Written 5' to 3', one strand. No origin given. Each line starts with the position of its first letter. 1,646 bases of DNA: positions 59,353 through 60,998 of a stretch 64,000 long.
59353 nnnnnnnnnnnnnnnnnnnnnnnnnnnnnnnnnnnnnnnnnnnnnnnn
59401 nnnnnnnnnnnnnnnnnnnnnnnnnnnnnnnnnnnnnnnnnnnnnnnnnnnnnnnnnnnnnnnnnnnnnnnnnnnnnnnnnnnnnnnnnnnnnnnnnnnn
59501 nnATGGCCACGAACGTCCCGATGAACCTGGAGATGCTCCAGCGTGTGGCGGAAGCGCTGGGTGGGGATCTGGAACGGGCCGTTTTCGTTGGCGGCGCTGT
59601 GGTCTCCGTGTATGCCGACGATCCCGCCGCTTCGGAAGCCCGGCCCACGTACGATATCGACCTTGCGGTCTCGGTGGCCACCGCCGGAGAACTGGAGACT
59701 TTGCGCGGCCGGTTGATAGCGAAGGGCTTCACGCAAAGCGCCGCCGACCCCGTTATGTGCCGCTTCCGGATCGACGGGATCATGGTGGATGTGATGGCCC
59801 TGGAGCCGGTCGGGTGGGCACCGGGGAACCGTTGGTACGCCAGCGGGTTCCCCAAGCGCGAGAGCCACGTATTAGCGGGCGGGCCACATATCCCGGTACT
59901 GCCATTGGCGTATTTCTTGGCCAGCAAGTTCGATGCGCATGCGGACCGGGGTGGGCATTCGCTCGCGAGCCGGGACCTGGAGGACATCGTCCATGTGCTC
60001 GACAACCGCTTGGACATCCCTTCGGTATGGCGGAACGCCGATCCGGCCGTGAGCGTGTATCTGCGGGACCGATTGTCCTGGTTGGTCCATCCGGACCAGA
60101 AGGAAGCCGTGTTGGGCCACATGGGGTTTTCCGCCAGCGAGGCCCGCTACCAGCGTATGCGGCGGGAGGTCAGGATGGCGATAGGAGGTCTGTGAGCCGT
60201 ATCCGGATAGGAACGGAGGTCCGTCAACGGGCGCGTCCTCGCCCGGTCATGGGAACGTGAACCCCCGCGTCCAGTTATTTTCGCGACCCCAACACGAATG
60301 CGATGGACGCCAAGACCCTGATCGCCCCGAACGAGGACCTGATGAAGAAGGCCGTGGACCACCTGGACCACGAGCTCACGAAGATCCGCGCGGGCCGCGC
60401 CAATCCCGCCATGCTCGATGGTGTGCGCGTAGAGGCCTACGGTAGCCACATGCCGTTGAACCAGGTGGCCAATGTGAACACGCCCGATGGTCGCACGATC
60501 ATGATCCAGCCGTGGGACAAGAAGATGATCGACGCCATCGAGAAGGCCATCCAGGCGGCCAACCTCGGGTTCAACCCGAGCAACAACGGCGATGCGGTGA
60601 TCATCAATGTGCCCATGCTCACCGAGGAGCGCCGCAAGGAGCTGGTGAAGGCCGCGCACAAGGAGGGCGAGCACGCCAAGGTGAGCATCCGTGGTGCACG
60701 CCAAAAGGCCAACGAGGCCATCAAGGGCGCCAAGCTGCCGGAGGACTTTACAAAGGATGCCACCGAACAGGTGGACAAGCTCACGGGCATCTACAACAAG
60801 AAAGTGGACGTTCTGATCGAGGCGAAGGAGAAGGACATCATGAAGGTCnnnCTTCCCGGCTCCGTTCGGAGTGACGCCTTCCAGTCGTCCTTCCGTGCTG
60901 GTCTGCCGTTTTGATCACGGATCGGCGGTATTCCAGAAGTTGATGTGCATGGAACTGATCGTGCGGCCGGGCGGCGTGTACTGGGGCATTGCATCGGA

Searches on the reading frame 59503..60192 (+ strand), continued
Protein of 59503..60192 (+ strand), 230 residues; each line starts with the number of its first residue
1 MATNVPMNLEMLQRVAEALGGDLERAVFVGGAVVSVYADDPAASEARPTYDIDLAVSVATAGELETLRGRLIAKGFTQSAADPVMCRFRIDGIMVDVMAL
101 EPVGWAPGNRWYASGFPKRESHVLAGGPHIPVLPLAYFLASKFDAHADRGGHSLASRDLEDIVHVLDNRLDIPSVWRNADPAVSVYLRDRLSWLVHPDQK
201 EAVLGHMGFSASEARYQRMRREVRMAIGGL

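Call 67: search_solved_structures(query=A3, max_evalue=1, show_alignments=3)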
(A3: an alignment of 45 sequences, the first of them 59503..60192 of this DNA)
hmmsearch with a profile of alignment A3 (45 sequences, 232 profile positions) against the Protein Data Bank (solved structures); distinct sequences matched with E-value up to 1: 3.
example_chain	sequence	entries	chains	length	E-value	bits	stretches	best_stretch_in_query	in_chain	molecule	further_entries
8an4_A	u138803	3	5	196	0.00016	24.3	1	10-90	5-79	Bacterial toxin | Nucleotidyl transferase AbiEii/AbiGii toxin family protein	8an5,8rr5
5uvd_A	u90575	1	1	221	0.00066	22.3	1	8-72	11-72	Nucleotidyltransferase-like protein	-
8ga7_A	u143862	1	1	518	0.059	15.9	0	158-206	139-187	THR5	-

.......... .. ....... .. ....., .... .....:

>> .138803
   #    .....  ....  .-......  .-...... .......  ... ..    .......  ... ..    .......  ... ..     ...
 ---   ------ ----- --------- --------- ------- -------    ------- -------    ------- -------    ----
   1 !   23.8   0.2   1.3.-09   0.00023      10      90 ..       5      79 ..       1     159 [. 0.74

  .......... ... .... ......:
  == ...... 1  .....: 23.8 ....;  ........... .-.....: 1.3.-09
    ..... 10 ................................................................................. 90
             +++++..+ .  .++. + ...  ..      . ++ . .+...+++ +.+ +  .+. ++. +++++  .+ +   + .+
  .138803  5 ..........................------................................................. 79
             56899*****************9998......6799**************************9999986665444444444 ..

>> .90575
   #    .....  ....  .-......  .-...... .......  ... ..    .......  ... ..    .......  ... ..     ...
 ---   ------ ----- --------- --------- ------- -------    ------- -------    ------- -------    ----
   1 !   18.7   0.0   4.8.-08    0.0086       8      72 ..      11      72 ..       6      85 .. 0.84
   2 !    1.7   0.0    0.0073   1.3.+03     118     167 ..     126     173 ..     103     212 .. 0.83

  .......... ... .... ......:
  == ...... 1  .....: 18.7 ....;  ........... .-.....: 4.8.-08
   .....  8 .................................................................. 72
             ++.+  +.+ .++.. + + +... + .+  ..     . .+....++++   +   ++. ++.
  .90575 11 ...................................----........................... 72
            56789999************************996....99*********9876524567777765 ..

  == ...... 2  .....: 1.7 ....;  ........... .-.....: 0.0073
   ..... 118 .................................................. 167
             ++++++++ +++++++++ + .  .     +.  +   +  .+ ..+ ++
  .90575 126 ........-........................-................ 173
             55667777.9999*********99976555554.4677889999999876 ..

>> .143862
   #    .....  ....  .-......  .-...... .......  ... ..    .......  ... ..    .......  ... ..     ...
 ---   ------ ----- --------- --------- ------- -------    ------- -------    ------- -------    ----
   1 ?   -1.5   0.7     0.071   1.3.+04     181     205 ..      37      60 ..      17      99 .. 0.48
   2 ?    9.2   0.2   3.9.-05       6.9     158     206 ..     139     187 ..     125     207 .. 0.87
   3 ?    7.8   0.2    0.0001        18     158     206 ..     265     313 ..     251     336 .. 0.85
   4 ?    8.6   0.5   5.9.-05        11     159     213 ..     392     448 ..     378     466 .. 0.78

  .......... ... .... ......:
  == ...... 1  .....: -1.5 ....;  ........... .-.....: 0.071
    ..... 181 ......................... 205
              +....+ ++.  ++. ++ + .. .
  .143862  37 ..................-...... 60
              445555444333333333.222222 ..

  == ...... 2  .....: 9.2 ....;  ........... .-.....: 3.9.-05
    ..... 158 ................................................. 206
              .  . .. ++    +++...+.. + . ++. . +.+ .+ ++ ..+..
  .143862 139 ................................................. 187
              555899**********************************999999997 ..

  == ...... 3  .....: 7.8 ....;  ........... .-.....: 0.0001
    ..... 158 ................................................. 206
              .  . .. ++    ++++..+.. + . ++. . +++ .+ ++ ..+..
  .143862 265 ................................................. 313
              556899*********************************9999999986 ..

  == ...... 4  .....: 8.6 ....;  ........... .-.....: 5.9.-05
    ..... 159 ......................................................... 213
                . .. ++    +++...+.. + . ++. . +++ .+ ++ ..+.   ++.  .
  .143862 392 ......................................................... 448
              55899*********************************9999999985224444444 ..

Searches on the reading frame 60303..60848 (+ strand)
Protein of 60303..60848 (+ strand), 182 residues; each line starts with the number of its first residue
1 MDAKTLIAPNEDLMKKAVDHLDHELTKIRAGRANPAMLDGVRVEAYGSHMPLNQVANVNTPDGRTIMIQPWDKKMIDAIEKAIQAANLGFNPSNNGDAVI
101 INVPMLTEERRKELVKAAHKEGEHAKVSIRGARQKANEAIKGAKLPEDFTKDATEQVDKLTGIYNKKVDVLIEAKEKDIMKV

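Call 17: find_related_loci(query=window:60303-60848:+, collection=genome_contigs, flank=5000)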
Query window:60303-60848:+ (182 aa) in genome_contigs; peptide patterns used: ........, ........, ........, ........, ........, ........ (x = any residue, [..] = any of these).
599 stretches matched a pattern (row limit reached: there are more); 560 encode a relative of the query (tblastn E <= 1e-3); the best 80 are kept; 80 distinct loci.
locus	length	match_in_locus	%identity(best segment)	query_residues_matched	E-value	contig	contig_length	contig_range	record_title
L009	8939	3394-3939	91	1-182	1e-109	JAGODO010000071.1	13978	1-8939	MAG: Flavobacteriales bacterium isolate Go_SlAct_bin_91 Go_SlAct_18906_length_13978_cov_7.289004, whole genome shotgun s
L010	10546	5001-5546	87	1-182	1e-106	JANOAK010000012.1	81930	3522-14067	MAG: Flavobacteriales bacterium isolate VAR_18_metabat_312 VAR_18_k141_3270218, whole genome shotgun sequence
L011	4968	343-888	87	1-182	1e-106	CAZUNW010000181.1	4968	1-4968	MAG TPA_asm: uncultured Chryseobacterium sp. isolate SRP193358_co1_73 genome assembly, contig: NODE_54682_length_4968_co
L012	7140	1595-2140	86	1-182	2e-105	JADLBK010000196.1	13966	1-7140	MAG: Flavobacteriales bacterium isolate SJ163 c_000001451812, whole genome shotgun sequence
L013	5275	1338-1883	85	1-182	1e-104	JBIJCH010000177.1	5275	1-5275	MAG: Flavobacteriales bacterium isolate ME2006-08-18D11_3300042945_group2_bin231 Rohwer_bin944_scaffold_17591_c1, whole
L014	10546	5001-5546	86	1-182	9e-105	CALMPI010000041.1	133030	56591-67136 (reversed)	MAG TPA_asm: uncultured Flavobacteriales bacterium isolate SRR2107183_bin.102_CONCOCT_v1.1_MAG genome assembly, contig:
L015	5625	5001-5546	86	1-182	2e-104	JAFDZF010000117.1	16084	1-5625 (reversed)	MAG: Bacteroidetes bacterium isolate SZAS-76 CK_MAG-21__117__length-16084, whole genome shotgun sequence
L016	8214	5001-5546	85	1-182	3e-104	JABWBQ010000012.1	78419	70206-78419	MAG: Flavobacteriales bacterium isolate MAG_34 scaffold_425, whole genome shotgun sequence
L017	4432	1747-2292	86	1-182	4e-104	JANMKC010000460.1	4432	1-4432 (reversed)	MAG: Flavobacteriales bacterium isolate OTE_64_metabat_257 OTE_64_k141_1249391, whole genome shotgun sequence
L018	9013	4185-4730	84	1-182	2e-103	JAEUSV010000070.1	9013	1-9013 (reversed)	MAG: Flavobacteriales bacterium isolate new MAG-312 k141_58894, whole genome shotgun sequence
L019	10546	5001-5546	89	1-182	8e-109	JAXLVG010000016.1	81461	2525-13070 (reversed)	MAG: Flavobacteriales bacterium isolate STL-BAC50 C1.239.fa-16, whole genome shotgun sequence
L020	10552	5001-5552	76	2-182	6e-88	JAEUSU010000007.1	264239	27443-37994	MAG: Flavobacteriales bacterium isolate new MAG-311 k141_2919823, whole genome shotgun sequence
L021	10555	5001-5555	68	1-182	2e-79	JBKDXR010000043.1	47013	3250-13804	MAG: Flavobacteriales bacterium isolate samp_4376_concoct_992 samp_4376_372368, whole genome shotgun sequence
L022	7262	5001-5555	68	1-182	2e-79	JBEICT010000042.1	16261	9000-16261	MAG: Flavobacteriales bacterium isolate Sample-101-S75-bin-153 Sample_101_S75-bin_153-k141_2134243, whole genome shotgun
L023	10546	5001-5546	69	4-182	7e-79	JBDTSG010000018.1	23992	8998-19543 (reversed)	MAG: Flavobacteriales bacterium isolate cluster3_bin.265 NODE_6878_length_23992_cov_9.346618, whole genome shotgun seque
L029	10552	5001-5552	66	2-182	4e-74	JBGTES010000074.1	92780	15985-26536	MAG: Flavobacteriales bacterium isolate JTS-RE173 k141_2410195, whole genome shotgun sequence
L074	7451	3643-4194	55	2-182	4e-59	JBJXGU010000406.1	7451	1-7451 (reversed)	MAG: Bacteroidia bacterium isolate F1F2.bin.178 k127_4032487, whole genome shotgun sequence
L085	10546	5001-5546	56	4-182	1e-58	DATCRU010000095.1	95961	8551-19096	MAG TPA_asm: Mucilaginibacter sp. isolate SMAG_U7287 k141_64645, whole genome shotgun sequence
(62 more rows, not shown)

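Call 98: search_protein_families(library=pfam, proteins=[L085:4321-4614:-, L085:4621-4827:-, L021:4181-4963:-, L029:2146-3777:+, L009:2644-3204:+, L074:2062-3120:+], max_evalue=0.001)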
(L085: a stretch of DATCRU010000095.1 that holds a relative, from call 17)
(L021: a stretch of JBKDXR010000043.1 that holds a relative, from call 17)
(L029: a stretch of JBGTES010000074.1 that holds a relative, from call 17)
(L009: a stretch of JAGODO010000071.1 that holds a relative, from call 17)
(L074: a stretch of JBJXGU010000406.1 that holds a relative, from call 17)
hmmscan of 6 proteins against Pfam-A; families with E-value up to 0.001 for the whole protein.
L085:4321-4614:- (98 aa): 1 family
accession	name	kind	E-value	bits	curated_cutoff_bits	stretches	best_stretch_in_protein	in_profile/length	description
PF15738.11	YafQ_toxin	-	8.6e-09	36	30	1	6-97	2-86/88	Bacterial toxin of type II toxin-antitoxin system, YafQ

L085:4621-4827:- (69 aa): 0 families

L021:4181-4963:- (261 aa): 1 family
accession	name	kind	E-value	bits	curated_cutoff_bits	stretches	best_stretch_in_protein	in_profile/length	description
PF05050.19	Methyltransf_21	-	7.9e-15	55.8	22.7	1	94-230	1-152/173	Methyltransferase FkbM domain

L029:2146-3777:+ (544 aa): 1 family
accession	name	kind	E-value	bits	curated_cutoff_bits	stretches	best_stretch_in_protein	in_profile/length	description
PF03783.19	CsgG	-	1.5e-08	34.6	20.8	1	70-156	7-100/210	Curli production assembly/transport component CsgG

L009:2644-3204:+ (187 aa): 0 families

L074:2062-3120:+ (353 aa): 2 families
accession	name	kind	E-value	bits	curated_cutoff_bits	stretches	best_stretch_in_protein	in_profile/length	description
PF07396.17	Porin_O_P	-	1.1e-11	45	20.9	1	54-160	14-127/370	Phosphate-selective porin O and P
PF13505.12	OMP_b-brl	-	0.00068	20.3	28.7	1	156-256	43-138/175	Outer membrane protein beta-barrel domain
